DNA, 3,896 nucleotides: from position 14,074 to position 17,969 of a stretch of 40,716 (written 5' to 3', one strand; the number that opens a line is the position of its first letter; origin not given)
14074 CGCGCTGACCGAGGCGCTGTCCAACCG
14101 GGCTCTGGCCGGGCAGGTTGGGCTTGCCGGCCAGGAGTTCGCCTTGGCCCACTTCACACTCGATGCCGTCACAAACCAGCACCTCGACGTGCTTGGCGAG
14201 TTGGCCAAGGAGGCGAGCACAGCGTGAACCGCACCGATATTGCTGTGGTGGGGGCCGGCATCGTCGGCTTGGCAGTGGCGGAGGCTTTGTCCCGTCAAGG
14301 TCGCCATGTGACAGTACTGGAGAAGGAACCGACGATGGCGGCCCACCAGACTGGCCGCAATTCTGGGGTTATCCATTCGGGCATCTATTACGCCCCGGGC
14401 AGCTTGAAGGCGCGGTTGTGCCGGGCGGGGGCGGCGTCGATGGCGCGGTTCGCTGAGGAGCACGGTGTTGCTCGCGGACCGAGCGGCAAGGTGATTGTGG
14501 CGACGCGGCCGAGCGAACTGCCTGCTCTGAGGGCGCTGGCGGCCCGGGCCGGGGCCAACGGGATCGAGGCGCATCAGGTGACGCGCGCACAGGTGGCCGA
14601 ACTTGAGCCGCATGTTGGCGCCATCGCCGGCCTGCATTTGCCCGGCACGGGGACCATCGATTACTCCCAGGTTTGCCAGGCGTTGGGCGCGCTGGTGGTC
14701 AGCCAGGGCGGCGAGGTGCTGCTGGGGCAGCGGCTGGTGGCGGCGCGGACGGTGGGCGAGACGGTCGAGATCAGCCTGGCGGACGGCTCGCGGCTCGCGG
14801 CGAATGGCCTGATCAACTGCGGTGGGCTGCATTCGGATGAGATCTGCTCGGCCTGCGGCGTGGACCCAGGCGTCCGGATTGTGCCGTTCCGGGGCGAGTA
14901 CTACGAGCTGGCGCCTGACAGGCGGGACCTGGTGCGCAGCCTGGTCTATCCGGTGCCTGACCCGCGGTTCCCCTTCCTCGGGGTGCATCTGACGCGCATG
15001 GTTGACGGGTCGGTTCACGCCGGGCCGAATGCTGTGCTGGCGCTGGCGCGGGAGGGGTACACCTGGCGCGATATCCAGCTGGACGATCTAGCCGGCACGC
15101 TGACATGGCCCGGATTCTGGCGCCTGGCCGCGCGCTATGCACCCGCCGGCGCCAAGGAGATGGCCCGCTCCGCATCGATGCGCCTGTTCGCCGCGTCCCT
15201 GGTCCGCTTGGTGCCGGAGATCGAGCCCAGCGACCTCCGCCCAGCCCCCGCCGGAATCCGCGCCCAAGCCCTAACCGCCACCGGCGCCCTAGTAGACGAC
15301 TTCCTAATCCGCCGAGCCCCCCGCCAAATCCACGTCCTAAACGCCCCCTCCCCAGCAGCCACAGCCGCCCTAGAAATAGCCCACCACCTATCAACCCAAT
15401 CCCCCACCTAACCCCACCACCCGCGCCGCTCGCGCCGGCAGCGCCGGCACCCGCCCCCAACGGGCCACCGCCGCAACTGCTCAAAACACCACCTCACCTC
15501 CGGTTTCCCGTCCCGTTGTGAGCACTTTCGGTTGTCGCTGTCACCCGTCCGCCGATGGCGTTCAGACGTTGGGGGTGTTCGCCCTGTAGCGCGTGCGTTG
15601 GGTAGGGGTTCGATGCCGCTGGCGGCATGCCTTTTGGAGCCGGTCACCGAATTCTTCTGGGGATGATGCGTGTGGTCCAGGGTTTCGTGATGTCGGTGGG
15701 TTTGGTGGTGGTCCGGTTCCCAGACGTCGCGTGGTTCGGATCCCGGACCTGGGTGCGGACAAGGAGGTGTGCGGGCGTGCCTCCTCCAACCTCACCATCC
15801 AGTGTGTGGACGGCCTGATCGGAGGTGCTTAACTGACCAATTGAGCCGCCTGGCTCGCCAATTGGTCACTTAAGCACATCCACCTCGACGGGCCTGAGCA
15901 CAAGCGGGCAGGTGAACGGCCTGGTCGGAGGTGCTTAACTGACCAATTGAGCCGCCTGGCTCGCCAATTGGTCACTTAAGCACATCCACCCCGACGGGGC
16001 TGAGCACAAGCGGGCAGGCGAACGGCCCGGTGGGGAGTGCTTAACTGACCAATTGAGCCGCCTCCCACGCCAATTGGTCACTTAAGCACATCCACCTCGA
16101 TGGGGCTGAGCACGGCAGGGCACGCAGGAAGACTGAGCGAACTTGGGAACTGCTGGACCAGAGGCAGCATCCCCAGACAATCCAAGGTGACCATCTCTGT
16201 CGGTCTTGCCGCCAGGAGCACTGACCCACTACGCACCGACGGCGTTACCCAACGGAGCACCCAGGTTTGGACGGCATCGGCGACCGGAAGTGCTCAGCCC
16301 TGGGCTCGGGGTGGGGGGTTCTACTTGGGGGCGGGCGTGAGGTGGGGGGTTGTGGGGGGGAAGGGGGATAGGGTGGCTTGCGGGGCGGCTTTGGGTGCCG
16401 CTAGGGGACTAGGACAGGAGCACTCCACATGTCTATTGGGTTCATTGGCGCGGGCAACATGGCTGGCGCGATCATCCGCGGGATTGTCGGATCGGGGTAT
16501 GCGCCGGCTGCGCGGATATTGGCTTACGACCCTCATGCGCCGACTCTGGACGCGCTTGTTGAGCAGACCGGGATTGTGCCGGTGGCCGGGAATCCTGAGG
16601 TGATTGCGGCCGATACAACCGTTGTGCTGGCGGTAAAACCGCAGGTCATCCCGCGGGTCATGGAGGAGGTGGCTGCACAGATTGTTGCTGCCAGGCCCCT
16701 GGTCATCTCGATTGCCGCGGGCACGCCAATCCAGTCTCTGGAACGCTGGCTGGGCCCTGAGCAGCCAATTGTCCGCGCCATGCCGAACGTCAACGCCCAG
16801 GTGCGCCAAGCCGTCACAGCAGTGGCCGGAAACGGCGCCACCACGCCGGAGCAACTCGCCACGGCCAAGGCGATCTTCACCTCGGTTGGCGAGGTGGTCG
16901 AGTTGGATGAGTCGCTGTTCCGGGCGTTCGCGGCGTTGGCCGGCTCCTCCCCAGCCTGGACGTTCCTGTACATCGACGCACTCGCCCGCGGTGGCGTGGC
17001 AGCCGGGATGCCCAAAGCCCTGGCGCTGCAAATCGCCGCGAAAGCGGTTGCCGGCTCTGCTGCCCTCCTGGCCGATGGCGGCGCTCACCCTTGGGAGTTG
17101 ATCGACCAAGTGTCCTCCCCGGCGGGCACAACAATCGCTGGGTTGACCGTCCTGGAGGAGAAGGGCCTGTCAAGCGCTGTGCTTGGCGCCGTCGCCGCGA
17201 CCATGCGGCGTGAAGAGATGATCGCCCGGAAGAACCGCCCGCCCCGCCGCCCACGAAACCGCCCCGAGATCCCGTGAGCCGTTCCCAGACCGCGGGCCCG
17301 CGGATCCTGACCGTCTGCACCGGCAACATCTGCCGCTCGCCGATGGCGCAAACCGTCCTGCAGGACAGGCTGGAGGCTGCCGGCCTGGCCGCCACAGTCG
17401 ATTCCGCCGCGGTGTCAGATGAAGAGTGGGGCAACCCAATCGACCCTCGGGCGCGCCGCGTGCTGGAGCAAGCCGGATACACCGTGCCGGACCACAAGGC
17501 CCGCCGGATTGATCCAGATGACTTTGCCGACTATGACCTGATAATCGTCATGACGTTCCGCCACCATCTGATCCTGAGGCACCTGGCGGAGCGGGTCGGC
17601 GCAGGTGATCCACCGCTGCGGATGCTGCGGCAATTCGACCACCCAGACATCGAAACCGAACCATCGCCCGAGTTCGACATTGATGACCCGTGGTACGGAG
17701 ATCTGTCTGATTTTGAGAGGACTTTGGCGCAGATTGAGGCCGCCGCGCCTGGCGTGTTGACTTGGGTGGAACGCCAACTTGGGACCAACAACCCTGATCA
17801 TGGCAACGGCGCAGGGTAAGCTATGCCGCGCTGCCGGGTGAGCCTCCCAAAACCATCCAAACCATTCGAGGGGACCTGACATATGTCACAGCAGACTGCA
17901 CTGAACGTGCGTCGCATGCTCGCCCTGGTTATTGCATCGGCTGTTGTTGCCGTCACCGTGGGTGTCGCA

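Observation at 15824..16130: Strictly 106-bp tandem units, each with a long imperfect palindrome (left array, 3 units)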

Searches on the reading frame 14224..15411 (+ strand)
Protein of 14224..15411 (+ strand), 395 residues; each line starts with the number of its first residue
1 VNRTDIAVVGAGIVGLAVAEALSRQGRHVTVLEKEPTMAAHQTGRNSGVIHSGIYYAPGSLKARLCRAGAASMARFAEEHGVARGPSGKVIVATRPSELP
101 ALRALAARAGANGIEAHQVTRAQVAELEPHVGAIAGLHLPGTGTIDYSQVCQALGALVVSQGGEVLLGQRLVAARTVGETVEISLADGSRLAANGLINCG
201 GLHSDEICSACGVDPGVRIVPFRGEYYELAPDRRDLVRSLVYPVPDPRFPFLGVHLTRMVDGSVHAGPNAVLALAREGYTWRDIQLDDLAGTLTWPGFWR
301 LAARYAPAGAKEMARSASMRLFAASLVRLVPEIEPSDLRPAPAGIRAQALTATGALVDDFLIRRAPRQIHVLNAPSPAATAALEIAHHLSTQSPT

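Call 18: search_protein_families(library=pfam, proteins=[window:14224-15411:+])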
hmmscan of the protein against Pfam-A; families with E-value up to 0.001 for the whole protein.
window:14224-15411:+ (395 aa): 8 families
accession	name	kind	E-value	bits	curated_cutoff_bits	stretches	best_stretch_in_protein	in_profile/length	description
PF01266.30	DAO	-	6.1e-53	181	27.9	1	5-389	1-350/353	FAD dependent oxidoreductase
PF13450.12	NAD_binding_8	-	8.3e-08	32.8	21.9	1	8-38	1-31/68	NAD(P)-binding Rossmann-like domain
PF00070.33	Pyr_redox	-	3.7e-06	27.8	22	1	6-39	2-35/82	Pyridine nucleotide-disulphide oxidoreductase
PF07992.20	Pyr_redox_2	-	5.8e-06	26.4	26.1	1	5-39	144-178/291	Pyridine nucleotide-disulphide oxidoreductase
PF03486.20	HI0933_like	-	0.00011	22.2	50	0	5-170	2-178/244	HI0933-like protein Rossmann domain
PF01494.25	FAD_binding_3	-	0.00014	21.7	22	1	3-42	1-40/349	FAD binding domain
PF02254.24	TrkA_N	-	0.00058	20.6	23.8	1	6-42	1-37/116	TrkA-N domain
PF00890.30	FAD_binding_2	-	0.00097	18.9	20.4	1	5-40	1-36/414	FAD binding domain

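Call 21: find_encoding_contigs(protein=window:14224-15411:+, flank=10000, max_places=6)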
Protein window:14224-15411:+ (395 aa): 1 contig read that carries it; 1 place shown.
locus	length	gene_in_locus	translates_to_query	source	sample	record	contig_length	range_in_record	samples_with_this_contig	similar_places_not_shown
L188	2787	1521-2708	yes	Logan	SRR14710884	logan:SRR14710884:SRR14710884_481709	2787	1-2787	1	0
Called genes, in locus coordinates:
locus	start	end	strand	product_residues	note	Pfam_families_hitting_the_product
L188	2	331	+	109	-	?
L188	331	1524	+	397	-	PF13439:Glyco_transf_4, PF13579:Glyco_trans_4_4, PF00534:Glycos_transf_1, PF13692:Glyco_trans_1_4, PF13524:Glyco_trans_1_2 (weak)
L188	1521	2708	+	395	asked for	PF00070:Pyr_redox (weak), PF01266:DAO, PF07992:Pyr_redox_2 (faint), PF13450:NAD_binding_8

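Call 33: find_related_loci(query=window:14224-15411:+, collection=genome_contigs, flank=5000)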
Query window:14224-15411:+ (395 aa) in genome_contigs; peptide patterns used: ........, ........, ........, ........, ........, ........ (x = any residue, [..] = any of these).
600 stretches matched a pattern (row limit reached: there are more); 579 encode a relative of the query (tblastn E <= 1e-3); the best 80 are kept; 80 distinct loci.
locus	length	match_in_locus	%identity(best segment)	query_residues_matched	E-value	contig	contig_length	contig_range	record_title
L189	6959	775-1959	56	1-394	2e-138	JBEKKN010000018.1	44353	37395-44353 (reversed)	MAG: Verrucomicrobiota bacterium isolate SPRUCE 348 SPRUCE_348_18, whole genome shotgun sequence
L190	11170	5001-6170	57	6-394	4e-137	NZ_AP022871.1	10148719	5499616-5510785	Phytohabitans suffuscus strain NBRC 105367 chromosome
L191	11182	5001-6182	54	1-395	5e-137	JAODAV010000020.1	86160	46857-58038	MAG: Rhodoglobus sp. isolate RYN_65 scaffold_3422975, whole genome shotgun sequence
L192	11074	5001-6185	54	1-394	3e-136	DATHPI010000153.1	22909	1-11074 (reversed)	MAG TPA_asm: Chthoniobacterales bacterium isolate SMAG_U12706 k141_1703272, whole genome shotgun sequence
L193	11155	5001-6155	55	2-385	7e-136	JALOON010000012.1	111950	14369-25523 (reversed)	MAG: Oscillatoriaceae cyanobacterium Prado104 scaffold_214, whole genome shotgun sequence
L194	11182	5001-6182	55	3-395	1e-135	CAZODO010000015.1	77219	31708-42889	MAG TPA_asm: uncultured Verrucomicrobiota bacterium isolate binchicken_co66_256 genome assembly, contig: NODE_626_length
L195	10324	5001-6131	59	16-393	5e-135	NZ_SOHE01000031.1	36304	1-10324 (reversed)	Cryobacterium frigoriphilum strain Hh14 C591, whole genome shotgun sequence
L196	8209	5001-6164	57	8-394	1e-134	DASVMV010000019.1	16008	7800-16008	MAG TPA_asm: Micromonosporaceae bacterium isolate SMAG_U3109 k141_1997, whole genome shotgun sequence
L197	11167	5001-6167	54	5-392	1e-134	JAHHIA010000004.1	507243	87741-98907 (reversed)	MAG: Scytolyngbya sp. HA4215-MV1 scaffold_2_c1, whole genome shotgun sequence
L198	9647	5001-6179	55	3-394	6e-134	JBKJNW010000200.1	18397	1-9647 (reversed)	MAG: Chthoniobacterales bacterium isolate ant_bin.387 k117_5541828, whole genome shotgun sequence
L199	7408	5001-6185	53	2-395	3e-134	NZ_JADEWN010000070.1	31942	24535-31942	Gloeocapsopsis crepidinum LEGE 06123 NODE_70_length_31942_cov_12.1102, whole genome shotgun sequence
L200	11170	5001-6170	57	1-391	3e-133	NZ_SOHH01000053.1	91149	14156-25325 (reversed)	Cryobacterium fucosi strain Hh4 C662, whole genome shotgun sequence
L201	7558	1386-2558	52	5-394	2e-133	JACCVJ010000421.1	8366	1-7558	MAG: Tatlockia sp. isolate MGR_bin123 SD2897-2912_k127_1530344, whole genome shotgun sequence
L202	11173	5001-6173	51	5-394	7e-133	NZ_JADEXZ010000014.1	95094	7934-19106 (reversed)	Fortiea sp. LEGE XX443 NODE_14_length_95094_cov_21.2289, whole genome shotgun sequence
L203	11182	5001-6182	54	1-395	2e-132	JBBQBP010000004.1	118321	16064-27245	MAG: Propionibacteriales bacterium isolate Co_metawrap_1344 Cmw_1344_k141_12825065_length_118321_cov_17.0000, whole geno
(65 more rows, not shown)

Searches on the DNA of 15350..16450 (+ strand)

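Call 30: search_rna_families(source=window, start=15350, end=16450, threshold=evalue, max_evalue=10)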
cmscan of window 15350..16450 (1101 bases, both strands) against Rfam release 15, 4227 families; matches with E-value up to 10: 9.
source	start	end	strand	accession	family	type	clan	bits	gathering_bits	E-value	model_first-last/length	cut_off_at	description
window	15843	15962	-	RF00905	mir-789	Gene; miRNA;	-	27.1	100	0.012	1-97/97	no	mir-789 microRNA precursor family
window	15917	15996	+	RF00905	mir-789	Gene; miRNA;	-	22.4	100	0.21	1-97/97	no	mir-789 microRNA precursor family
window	15826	15876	-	RF04132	mir-4436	Gene; miRNA;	-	19.1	74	0.57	1-85/85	no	mir-4436 microRNA precursor family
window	15932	15982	-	RF04132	mir-4436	Gene; miRNA;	-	19.1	74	0.57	1-85/85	no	mir-4436 microRNA precursor family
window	16040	16091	-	RF03624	mir-5345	Gene; miRNA;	-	19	95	0.53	1-76/76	no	mir-5345 microRNA precursor family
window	15934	15985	-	RF03624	mir-5345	Gene; miRNA;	-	19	95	0.53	1-76/76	no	mir-5345 microRNA precursor family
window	16038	16088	-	RF04132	mir-4436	Gene; miRNA;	-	18.8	74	0.66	1-85/85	no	mir-4436 microRNA precursor family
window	15922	15993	-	RF03671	MIR3522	Gene; miRNA;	-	16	100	7.1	1-89/89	no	MIR3522 microRNA precursor family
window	15811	15900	+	RF00790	mir-358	Gene; miRNA;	-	14.8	65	7.5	1-114/114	no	mir-358 microRNA precursor family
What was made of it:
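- On Any Rfam RNA family: At E<=10 only miRNA-precursor models matched, at 15-27 bits against thresholds of 65-100 (call 30).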

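Call 31: search_dna_similar(query=window:15573-16130:+, collection=plasmids, mode=distant, max_evalue=0.01)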
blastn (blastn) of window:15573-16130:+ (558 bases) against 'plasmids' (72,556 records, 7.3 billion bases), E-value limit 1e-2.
No match.

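Call 32: search_dna_similar(query=window:15573-16130:+, collection=phages, mode=distant, max_evalue=0.01)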
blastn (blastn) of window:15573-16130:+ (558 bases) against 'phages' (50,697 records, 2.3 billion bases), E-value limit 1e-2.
No match.
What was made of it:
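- On Plasmid centromere array (sopC / parC): There is no match in plasmids or phages (calls 31, 32).
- Tried and rejected: blastn in distant mode against plasmids and phages (calls 31, 32).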

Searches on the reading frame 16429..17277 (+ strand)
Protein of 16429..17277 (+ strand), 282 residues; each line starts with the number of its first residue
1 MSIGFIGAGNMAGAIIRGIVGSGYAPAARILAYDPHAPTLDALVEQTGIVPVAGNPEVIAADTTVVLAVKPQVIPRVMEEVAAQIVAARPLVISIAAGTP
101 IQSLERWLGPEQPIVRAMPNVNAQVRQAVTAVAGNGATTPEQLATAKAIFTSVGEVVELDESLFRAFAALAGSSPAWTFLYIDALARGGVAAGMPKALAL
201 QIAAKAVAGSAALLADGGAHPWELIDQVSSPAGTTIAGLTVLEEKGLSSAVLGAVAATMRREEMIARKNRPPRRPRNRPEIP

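Call 11: find_encoding_contigs(protein=window:16429-17277:+, flank=10000, max_places=6)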
Protein window:16429-17277:+ (282 aa): no gene with exactly this product is on record in the collection.

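Call 13: find_related_loci(query=window:16429-17277:+, collection=genome_contigs, flank=6000)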
Query window:16429-17277:+ (282 aa) in genome_contigs; peptide patterns used: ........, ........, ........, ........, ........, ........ (x = any residue, [..] = any of these).
600 stretches matched a pattern (row limit reached: there are more); 557 encode a relative of the query (tblastn E <= 1e-3); the best 80 are kept; 80 distinct loci.
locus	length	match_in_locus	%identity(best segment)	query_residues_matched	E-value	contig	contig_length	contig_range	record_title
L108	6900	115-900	58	1-262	2e-87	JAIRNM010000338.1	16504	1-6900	MAG: Bifidobacteriaceae bacterium isolate Cd354_bin28 k119_135415, whole genome shotgun sequence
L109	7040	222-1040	56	1-275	2e-85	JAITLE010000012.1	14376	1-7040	MAG: Bifidobacteriaceae bacterium isolate Pcl387_bin9 k119_2518004, whole genome shotgun sequence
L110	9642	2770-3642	48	1-277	9e-77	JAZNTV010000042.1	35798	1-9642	MAG: Acutalibacteraceae bacterium isolate T1900044802_TS20190268.MAGScoT_cleanbin_000010 SGB_2718_k141_1444401, whole ge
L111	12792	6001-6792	48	1-265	4e-74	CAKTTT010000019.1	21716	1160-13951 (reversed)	MAG: uncultured Eubacteriales bacterium isolate REFINED_METABAT215_SUBJECT_CONTIGS_1500_ASSEMBLY_K77_MERGED__Pilot_MoBio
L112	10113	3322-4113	48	1-265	1e-72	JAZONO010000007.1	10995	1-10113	MAG: Acutalibacteraceae bacterium isolate T1900045638_YK20190332.MAGScoT_cleanbin_000002 SGB_8111_k141_2429488, whole ge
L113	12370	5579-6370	46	1-265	1e-68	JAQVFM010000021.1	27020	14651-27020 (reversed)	MAG: Oscillospiraceae bacterium isolate STE_159 NODE_3707_length_27020_cov_7.734764_Sandtown_E, whole genome shotgun seq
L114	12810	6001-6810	44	1-268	1e-68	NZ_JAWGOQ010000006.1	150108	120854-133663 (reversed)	MAG: Enterococcus sp. isolate N2_070_042G1_dasN2_070_042G1_abawaca.21 70_014_scaffold_24, whole genome shotgun sequence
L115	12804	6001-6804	44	1-268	1e-68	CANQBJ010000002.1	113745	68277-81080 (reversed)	MAG: uncultured Clostridia bacterium isolate Lapin-003-2__bin16 genome assembly, contig: Lapin-003-2__NODE_133_length_11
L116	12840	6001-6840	43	1-278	3e-68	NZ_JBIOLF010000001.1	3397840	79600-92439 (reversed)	Enterococcus sp. DIV0756 scaffold00001, whole genome shotgun sequence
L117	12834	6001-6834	43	1-275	1e-67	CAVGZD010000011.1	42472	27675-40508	Lachnospiraceae bacterium isolate H07636-L1_cleanbin_000007 genome assembly, contig: Spades_H07636-L1_contig_348, whole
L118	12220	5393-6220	45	1-273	3e-67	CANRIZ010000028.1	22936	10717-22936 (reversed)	MAG: uncultured Clostridia bacterium isolate Lapin-024__bin7 genome assembly, contig: Lapin-024__NODE_2867_length_22936_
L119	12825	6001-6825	47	1-274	6e-67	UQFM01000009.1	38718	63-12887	uncultured Ruminococcaceae bacterium isolate UMGS234 genome assembly, contig: NODE_108_length_38718_cov_6.400978, whole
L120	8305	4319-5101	41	3-263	2e-65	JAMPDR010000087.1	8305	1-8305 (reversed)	MAG: Ruminococcus sp. isolate NALB_7823_32 Scaffold_#87__SCF_087___8305_bp, whole genome shotgun sequence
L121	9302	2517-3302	43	4-265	3e-65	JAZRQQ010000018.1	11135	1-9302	MAG: Acutalibacteraceae bacterium isolate T1900045361_YK20190051.MAGScoT_cleanbin_000014 SGB_6816_k141_1839218, whole ge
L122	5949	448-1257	44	1-269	2e-64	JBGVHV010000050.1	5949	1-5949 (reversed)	MAG: Anaerotignum sp. isolate fecal_MAG_335 fecal_MAG_335_contig_0050, whole genome shotgun sequence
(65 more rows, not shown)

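Call 36: find_homologous_proteins(query=window:16429-17277:+, max_evalue=1e-40)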
Query window:16429-17277:+ (282 aa): 1664 proteins with E <= 1e-40 among 8000 candidates; the best 120 are listed.
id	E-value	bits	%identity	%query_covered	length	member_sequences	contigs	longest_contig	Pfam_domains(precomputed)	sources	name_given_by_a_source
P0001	1.6e-169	580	100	100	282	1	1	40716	PF14748.12,PF03807.24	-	-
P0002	4.2e-121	422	76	97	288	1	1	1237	PF14748.12,PF03807.24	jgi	jgi:pyrroline-5-carboxylate reductase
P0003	2.2e-116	406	75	94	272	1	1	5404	PF14748.12,PF03807.24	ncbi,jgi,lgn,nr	ncbi:MAG: pyrroline-5-carboxylate reductase [Bifidobacteriaceae bacterium]|jgi:pyrroline-5-carboxyla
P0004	1.9e-112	393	74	94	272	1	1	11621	PF14748.12,PF03807.24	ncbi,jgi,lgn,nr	ncbi:MAG: pyrroline-5-carboxylate reductase [Bifidobacteriaceae bacterium]|jgi:pyrroline-5-carboxyla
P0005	1.2e-108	381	72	94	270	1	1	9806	PF14748.12,PF03446.22,PF03807.24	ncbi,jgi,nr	ncbi:MAG: pyrroline-5-carboxylate reductase [Bifidobacteriaceae bacterium]|jgi:pyrroline-5-carboxyla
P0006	1.8e-107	377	71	95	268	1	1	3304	PF14748.12,PF03807.24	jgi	jgi:pyrroline-5-carboxylate reductase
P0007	5.3e-103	362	68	94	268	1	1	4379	PF14748.12,PF03807.24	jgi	jgi:pyrroline-5-carboxylate reductase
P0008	3.5e-102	360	68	94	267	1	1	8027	PF14748.12,PF03807.24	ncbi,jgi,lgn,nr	ncbi:MAG: pyrroline-5-carboxylate reductase [Bifidobacteriaceae bacterium]|jgi:pyrroline-5-carboxyla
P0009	5.4e-92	326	65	94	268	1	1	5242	PF14748.12,PF03446.22,PF03807.24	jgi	jgi:pyrroline-5-carboxylate reductase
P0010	7.4e-86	306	59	94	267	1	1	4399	PF14748.12,PF03807.24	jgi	jgi:pyrroline-5-carboxylate reductase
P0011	1.1e-84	302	58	95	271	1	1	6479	PF14748.12,PF03807.24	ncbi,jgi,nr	ncbi:MAG: pyrroline-5-carboxylate reductase [Bifidobacteriaceae bacterium]|jgi:pyrroline-5-carboxyla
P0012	1.2e-84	302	59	93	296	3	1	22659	PF14748.12,PF03446.22,PF03807.24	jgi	-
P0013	1.4e-84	302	58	94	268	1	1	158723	PF14748.12,PF03807.24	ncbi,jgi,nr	ncbi:MAG: pyrroline-5-carboxylate reductase [Bifidobacteriaceae bacterium]|jgi:pyrroline-5-carboxyla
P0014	1.4e-84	302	59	93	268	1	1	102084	PF14748.12,PF03807.24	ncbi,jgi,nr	ncbi:MAG: pyrroline-5-carboxylate reductase [Bifidobacteriaceae bacterium]|jgi:pyrroline-5-carboxyla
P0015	2.0e-84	301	57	93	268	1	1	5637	PF14748.12,PF03807.24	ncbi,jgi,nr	ncbi:MAG: pyrroline-5-carboxylate reductase [Bifidobacteriaceae bacterium]|jgi:pyrroline-5-carboxyla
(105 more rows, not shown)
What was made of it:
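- Checked: The window is a whole 40,716-bp contig (call 36).
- The contig ends inside the right array, as expected for a multi-copy repeat (call 36). The window is a whole contig that ends inside the right array (call 36).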

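Call 37: find_encoding_contigs(protein=P0004, flank=10000, max_places=3)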
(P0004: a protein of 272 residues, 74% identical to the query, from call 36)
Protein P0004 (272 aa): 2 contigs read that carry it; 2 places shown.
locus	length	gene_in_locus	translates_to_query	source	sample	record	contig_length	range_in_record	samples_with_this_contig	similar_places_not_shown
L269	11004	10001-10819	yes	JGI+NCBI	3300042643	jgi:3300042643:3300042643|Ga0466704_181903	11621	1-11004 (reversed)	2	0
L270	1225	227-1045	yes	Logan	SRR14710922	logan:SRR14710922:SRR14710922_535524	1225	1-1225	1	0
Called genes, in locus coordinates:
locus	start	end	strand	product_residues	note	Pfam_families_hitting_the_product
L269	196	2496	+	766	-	PF02720:DUF222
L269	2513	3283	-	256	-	PF13191:AAA_16 (faint), PF13401:AAA_22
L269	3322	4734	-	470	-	PF13565:HTH_32 (weak), PF00665:rve, PF09299:Mu-transpos_C (weak)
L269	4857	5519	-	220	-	-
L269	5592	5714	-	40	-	-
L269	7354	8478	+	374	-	PF01594:AI-2E_transport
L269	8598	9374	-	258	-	PF02146:SIR2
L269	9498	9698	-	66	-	-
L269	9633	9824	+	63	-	-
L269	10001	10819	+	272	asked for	PF03807:F420_oxidored, PF14748:P5CR_dimer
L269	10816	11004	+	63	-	?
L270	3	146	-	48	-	?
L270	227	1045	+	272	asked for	PF03807:F420_oxidored, PF14748:P5CR_dimer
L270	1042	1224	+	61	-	?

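Call 38: find_encoding_contigs(protein=P0003, flank=10000, max_places=3)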
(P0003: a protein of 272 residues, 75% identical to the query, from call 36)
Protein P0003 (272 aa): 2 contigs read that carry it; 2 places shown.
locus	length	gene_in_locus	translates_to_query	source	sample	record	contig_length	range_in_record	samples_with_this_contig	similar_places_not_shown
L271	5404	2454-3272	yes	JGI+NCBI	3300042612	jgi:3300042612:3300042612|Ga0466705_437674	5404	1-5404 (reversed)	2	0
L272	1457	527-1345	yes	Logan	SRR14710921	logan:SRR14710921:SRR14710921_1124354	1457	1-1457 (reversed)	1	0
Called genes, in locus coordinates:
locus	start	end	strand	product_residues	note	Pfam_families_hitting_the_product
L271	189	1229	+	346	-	PF01594:AI-2E_transport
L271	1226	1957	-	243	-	PF02146:SIR2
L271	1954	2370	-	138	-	PF01479:S4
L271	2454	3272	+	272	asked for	PF03807:F420_oxidored, PF14748:P5CR_dimer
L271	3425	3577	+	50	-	-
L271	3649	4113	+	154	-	PF01451:LMWPc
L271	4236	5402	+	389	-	?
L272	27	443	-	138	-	PF01479:S4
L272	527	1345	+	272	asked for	PF03807:F420_oxidored, PF14748:P5CR_dimer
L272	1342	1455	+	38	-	?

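Call 39: find_encoding_contigs(protein=P0005, flank=10000, max_places=3)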
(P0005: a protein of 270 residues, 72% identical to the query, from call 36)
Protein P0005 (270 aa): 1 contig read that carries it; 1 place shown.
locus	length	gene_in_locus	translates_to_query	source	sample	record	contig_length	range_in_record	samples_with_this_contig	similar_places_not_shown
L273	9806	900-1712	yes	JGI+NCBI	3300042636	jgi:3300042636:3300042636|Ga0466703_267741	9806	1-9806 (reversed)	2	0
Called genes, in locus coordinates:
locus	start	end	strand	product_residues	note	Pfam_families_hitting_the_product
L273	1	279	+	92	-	PF01594:AI-2E_transport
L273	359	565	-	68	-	-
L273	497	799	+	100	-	-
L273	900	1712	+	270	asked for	PF03446:NAD_binding_2 (faint), PF03807:F420_oxidored, PF14748:P5CR_dimer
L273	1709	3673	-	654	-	PF14341:PilX_N (faint)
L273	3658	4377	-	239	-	-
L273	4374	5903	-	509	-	-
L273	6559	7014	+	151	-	PF01451:LMWPc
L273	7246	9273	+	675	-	PF00082:Peptidase_S8, PF16640:Big_3_5 (weak)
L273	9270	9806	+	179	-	?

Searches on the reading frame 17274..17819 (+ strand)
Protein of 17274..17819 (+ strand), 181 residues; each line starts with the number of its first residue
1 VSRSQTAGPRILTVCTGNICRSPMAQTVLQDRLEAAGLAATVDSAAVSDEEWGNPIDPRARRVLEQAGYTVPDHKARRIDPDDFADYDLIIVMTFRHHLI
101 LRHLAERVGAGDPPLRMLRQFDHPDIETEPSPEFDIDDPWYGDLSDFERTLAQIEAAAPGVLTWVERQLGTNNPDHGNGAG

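Call 18: search_protein_families(library=pfam, proteins=[window:17274-17819:+])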
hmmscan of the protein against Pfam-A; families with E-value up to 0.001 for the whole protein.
window:17274-17819:+ (181 aa): 1 family
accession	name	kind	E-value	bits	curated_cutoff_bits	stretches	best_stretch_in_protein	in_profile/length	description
PF01451.26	LMWPc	-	1.1e-30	107.2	23.2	1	11-159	1-141/144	Low molecular weight phosphotyrosine protein phosphatase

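Call 64: find_encoding_contigs(protein=window:17274-17819:+, flank=10000, max_places=6)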
Protein window:17274-17819:+ (181 aa): no gene with exactly this product is on record in the collection.
